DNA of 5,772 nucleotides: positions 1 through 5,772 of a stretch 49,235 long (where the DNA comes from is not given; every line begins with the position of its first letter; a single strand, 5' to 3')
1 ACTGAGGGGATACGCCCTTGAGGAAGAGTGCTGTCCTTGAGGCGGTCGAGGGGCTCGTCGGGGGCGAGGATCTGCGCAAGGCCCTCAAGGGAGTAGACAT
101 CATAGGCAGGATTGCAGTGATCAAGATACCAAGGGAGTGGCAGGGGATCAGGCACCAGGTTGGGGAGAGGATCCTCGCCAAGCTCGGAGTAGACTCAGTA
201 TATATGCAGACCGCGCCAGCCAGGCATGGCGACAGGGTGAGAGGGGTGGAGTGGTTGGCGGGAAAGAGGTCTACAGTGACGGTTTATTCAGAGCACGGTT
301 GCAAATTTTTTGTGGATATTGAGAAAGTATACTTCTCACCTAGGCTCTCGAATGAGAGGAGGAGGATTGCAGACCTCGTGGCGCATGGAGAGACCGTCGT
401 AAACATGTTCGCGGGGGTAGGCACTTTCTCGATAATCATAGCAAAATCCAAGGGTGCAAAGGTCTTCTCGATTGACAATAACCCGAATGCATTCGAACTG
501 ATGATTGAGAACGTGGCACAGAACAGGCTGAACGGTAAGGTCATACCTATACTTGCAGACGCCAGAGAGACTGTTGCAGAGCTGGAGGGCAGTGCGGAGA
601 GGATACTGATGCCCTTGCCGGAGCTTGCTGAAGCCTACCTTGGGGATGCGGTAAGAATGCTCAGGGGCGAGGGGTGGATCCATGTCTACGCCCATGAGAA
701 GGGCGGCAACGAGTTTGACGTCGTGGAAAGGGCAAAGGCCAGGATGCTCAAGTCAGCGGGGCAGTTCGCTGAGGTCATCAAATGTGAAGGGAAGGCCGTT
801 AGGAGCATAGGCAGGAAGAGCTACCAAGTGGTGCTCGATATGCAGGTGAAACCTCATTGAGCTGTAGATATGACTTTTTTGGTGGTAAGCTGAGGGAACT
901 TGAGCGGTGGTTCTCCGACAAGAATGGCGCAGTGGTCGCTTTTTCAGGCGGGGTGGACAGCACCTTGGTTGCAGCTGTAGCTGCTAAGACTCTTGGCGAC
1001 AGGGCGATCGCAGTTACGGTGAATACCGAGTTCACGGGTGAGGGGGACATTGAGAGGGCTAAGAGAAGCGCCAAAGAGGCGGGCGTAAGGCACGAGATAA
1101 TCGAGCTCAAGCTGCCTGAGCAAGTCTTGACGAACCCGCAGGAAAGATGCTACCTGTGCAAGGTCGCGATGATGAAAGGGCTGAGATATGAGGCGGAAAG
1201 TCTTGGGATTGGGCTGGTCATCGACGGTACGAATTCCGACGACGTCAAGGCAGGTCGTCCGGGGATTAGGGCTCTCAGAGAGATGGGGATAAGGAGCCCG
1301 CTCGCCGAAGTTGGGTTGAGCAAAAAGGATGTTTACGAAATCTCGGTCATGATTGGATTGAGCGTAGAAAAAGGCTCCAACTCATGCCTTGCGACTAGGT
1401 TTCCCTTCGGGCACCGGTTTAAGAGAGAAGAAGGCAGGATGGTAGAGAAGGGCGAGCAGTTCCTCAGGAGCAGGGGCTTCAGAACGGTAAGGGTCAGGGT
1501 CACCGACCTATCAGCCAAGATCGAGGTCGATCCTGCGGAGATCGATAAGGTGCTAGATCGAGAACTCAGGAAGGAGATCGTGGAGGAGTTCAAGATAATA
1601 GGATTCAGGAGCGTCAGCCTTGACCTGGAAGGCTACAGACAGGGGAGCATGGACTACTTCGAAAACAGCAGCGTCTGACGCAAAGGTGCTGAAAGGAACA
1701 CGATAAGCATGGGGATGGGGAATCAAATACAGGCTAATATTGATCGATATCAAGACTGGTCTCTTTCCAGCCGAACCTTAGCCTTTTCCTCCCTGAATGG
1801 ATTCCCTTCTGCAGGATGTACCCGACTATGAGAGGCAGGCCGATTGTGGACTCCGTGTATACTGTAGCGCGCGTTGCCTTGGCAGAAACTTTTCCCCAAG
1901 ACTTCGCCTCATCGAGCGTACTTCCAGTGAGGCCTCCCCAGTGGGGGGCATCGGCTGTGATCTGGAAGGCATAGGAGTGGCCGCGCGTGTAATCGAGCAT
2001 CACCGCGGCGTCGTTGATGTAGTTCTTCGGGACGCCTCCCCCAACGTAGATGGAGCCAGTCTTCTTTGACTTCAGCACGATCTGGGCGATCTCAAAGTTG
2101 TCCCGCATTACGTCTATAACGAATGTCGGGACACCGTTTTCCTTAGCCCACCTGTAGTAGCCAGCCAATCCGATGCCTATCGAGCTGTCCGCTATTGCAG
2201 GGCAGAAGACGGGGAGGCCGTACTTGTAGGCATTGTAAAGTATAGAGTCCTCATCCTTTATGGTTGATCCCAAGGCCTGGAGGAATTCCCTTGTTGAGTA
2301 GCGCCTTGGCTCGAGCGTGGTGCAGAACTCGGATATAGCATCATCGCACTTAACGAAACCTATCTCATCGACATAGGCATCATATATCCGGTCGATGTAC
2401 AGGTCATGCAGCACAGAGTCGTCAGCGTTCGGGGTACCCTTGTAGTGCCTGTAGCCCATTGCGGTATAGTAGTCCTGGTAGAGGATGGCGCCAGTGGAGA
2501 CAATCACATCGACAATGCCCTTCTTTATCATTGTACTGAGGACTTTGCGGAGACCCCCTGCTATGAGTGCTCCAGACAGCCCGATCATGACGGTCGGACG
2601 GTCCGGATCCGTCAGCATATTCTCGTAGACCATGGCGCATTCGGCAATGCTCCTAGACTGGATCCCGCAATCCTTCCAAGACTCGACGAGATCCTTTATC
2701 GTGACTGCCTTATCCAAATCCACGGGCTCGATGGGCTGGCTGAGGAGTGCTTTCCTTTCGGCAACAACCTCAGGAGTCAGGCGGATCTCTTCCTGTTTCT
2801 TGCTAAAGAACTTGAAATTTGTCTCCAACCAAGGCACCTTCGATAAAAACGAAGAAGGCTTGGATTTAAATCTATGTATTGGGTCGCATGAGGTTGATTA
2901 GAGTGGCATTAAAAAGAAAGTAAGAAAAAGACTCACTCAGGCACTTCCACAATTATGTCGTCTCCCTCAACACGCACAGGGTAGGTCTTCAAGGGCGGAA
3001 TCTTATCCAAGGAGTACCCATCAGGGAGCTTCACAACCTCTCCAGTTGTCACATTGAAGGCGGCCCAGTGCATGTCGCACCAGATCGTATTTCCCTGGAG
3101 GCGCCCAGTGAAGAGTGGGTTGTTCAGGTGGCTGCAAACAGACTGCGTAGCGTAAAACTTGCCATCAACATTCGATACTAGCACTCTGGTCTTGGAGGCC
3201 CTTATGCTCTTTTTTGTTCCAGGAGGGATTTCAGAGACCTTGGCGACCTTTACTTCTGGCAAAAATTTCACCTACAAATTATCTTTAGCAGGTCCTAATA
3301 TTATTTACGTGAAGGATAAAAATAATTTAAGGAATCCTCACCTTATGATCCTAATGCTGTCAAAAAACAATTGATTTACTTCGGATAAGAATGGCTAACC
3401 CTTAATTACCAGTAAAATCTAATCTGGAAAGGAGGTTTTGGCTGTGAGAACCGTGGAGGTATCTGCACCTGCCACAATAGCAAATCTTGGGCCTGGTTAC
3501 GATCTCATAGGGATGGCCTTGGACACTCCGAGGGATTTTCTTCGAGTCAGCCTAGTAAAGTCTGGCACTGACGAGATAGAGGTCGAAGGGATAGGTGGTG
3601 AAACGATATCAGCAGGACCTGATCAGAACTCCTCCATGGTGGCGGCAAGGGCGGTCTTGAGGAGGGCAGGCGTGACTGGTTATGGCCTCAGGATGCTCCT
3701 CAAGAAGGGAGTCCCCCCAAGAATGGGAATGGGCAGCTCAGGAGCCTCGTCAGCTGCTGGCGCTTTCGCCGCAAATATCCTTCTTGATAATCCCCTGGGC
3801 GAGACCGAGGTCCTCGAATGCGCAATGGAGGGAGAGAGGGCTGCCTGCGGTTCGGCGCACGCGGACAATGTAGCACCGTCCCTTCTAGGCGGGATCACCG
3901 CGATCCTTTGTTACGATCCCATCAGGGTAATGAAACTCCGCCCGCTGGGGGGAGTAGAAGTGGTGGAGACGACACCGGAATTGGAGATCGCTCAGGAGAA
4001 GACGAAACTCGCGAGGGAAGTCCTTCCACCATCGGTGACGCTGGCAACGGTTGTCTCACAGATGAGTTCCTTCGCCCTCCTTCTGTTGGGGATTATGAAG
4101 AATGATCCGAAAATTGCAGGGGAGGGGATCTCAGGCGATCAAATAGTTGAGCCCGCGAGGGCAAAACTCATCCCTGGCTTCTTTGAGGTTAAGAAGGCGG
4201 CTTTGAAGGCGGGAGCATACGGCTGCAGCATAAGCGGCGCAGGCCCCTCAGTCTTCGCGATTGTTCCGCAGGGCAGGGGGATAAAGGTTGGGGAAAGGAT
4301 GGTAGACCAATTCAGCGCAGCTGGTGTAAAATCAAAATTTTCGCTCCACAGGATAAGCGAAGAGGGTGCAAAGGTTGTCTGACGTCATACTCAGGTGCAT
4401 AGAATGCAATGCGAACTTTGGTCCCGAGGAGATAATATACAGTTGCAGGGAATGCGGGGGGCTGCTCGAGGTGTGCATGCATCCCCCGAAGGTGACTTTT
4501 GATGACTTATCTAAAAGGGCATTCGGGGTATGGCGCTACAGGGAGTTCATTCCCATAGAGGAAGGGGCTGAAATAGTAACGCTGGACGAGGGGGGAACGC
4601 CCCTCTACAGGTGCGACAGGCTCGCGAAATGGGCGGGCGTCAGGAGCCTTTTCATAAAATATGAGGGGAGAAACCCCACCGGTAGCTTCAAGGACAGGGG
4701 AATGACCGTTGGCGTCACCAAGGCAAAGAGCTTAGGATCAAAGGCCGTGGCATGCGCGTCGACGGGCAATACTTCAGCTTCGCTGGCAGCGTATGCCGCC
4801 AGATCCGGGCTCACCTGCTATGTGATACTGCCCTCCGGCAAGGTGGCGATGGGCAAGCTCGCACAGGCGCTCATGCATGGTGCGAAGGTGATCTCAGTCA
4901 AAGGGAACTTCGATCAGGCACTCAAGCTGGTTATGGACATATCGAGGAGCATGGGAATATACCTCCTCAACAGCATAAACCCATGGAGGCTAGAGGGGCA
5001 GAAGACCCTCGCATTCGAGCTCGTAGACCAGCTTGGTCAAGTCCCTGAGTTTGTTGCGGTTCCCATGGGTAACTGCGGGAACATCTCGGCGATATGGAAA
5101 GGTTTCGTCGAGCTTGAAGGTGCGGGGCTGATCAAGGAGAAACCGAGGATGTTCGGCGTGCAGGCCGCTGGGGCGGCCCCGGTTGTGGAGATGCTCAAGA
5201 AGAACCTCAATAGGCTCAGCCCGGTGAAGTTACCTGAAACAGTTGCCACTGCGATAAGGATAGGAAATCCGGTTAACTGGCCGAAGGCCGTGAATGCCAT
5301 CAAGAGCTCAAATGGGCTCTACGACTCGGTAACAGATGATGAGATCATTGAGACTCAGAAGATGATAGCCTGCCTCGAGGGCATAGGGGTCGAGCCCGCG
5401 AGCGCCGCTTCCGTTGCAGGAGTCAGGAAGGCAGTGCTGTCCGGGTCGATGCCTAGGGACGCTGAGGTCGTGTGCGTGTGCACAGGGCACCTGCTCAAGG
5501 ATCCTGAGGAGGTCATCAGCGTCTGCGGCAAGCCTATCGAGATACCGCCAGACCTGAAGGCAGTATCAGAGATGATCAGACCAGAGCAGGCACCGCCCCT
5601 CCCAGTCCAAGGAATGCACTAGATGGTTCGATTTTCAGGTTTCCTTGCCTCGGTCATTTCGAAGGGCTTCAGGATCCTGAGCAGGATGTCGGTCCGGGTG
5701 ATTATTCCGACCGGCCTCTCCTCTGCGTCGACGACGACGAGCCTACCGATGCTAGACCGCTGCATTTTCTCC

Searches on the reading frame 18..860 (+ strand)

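Call 42: search_protein_families(library=pfam, proteins=[window:18-860:+], max_evalue=0.00001)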
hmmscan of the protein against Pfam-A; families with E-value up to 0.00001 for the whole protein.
window:18-860:+ (280 aa): 2 families
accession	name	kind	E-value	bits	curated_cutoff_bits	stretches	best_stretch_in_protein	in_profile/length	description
PF02475.24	TRM5-TYW2_MTfase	-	5.2e-46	157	28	1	88-229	1-141/164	TRM5/TYW2 methyltransferase domain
PF25133.1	TYW2_N_2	-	2.5e-08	34.4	27.7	1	16-84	11-78/79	TYW2 N-terminal domain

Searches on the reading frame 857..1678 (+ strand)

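Call 42: search_protein_families(library=pfam, proteins=[window:857-1678:+], max_evalue=0.00001)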
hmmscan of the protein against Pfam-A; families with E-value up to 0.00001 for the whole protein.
window:857-1678:+ (273 aa): 3 families
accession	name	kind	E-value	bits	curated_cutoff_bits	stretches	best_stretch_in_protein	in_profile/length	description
PF06508.19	QueC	-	2.2e-09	37.6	22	1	25-91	2-67/210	Queuosine biosynthesis protein QueC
PF02540.23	NAD_synthase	-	7.3e-09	35.5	21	1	22-92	18-89/242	NAD synthase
PF00733.27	Asn_synthase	-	4.2e-08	33.7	21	1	27-85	22-80/354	Asparagine synthase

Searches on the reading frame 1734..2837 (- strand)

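Call 42: search_protein_families(library=pfam, proteins=[window:1734-2837:-], max_evalue=0.00001)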
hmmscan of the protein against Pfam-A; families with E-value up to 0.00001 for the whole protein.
window:1734-2837:- (367 aa): 1 family
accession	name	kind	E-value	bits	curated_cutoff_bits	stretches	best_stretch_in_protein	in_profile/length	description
PF01916.23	DS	-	4.3e-90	302.3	27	1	49-340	1-287/288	Deoxyhypusine synthase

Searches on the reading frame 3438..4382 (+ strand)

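Call 42: search_protein_families(library=pfam, proteins=[window:3438-4382:+], max_evalue=0.00001)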
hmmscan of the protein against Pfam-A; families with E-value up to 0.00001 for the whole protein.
window:3438-4382:+ (314 aa): 2 families
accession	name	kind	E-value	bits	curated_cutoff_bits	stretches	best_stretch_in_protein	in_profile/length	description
PF00288.32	GHMP_kinases_N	-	3.8e-15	56.3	22.3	1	69-152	6-87/87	GHMP kinases N terminal domain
PF08544.19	GHMP_kinases_C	-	5.4e-11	43.2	21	1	219-292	5-83/85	GHMP kinases C terminal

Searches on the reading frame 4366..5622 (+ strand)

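Call 42: search_protein_families(library=pfam, proteins=[window:4366-5622:+], max_evalue=0.00001)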
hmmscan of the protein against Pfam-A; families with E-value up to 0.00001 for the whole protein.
window:4366-5622:+ (418 aa): 1 family
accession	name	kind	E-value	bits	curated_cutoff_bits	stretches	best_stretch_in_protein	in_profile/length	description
PF00291.31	PALP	-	2.5e-73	247.5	35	1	71-374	1-295/295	Pyridoxal-phosphate dependent enzyme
